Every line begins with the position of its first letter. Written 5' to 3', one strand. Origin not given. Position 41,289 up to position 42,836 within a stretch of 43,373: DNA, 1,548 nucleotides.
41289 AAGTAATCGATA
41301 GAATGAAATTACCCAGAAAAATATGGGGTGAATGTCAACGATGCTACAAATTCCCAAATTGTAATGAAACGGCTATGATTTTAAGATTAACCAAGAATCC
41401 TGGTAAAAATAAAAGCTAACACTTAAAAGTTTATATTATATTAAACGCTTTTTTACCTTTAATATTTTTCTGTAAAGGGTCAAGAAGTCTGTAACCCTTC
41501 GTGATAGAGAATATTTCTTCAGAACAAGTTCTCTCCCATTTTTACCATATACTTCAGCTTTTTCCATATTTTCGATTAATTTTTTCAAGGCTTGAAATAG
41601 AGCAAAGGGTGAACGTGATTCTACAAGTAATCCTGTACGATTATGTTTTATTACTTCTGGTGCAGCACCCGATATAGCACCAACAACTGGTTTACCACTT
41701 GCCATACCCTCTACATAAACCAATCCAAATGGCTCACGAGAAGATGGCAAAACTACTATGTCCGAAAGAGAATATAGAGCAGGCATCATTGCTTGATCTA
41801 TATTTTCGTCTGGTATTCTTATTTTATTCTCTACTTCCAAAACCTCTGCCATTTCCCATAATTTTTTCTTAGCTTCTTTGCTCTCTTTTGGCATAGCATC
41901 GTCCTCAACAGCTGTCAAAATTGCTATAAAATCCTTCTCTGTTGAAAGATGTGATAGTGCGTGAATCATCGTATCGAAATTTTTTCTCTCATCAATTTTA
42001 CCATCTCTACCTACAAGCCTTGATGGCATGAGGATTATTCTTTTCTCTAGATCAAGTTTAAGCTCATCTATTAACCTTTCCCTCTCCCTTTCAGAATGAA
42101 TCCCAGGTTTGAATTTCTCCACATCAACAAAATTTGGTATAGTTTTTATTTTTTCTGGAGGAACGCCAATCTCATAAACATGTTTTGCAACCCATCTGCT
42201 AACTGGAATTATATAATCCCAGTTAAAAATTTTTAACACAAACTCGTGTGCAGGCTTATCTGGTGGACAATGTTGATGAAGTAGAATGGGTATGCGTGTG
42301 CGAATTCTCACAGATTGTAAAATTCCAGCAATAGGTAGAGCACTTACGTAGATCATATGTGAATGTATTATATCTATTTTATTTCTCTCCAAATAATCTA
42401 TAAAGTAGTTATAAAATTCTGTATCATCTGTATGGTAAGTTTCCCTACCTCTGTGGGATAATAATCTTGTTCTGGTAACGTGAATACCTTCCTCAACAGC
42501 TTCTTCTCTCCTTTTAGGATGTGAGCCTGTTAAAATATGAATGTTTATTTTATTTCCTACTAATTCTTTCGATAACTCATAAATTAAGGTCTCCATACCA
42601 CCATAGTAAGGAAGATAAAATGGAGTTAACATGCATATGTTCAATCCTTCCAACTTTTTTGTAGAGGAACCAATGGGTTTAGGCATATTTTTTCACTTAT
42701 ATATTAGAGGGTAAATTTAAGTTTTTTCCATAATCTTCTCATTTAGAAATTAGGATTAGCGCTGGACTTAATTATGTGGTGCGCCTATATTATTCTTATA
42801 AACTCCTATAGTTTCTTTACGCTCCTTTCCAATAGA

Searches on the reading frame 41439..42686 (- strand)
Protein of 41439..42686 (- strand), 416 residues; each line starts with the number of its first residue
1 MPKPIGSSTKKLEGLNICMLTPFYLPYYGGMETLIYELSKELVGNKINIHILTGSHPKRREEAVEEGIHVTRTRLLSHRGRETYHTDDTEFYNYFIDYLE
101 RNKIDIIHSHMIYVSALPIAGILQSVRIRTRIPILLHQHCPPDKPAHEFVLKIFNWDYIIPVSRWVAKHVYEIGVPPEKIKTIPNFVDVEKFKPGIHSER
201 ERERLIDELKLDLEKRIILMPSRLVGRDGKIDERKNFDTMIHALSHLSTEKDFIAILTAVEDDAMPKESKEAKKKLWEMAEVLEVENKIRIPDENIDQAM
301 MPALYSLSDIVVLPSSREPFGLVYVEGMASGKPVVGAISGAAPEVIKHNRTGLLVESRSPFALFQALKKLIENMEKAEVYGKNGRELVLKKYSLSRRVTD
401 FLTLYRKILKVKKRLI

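Call 31: search_protein_families(library=pfam, proteins=[window:41439-42686:-])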
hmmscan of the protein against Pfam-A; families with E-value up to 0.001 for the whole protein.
window:41439-42686:- (416 aa): 6 families
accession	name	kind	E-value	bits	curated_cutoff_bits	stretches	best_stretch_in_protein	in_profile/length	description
PF00534.26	Glycos_transf_1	-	4.8e-27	95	26.4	1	204-386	4-171/172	Glycosyl transferases group 1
PF13439.12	Glyco_transf_4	-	2e-23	83.7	28.5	1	28-191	1-170/170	Glycosyltransferase Family 4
PF13692.12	Glyco_trans_1_4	-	2.3e-21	77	27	1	229-373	8-142/142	Glycosyl transferases group 1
PF13579.12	Glyco_trans_4_4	-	6e-14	53.1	29.7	1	29-185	1-157/158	Glycosyl transferase 4-like domain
PF20706.3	GT4-conflict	-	5.4e-09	36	26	1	188-342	173-317/385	Family 4 Glycosyltransferase in conflict systems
PF13524.12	Glyco_trans_1_2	-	3e-06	27.7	25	1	294-402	33-143/144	Glycosyl transferase-like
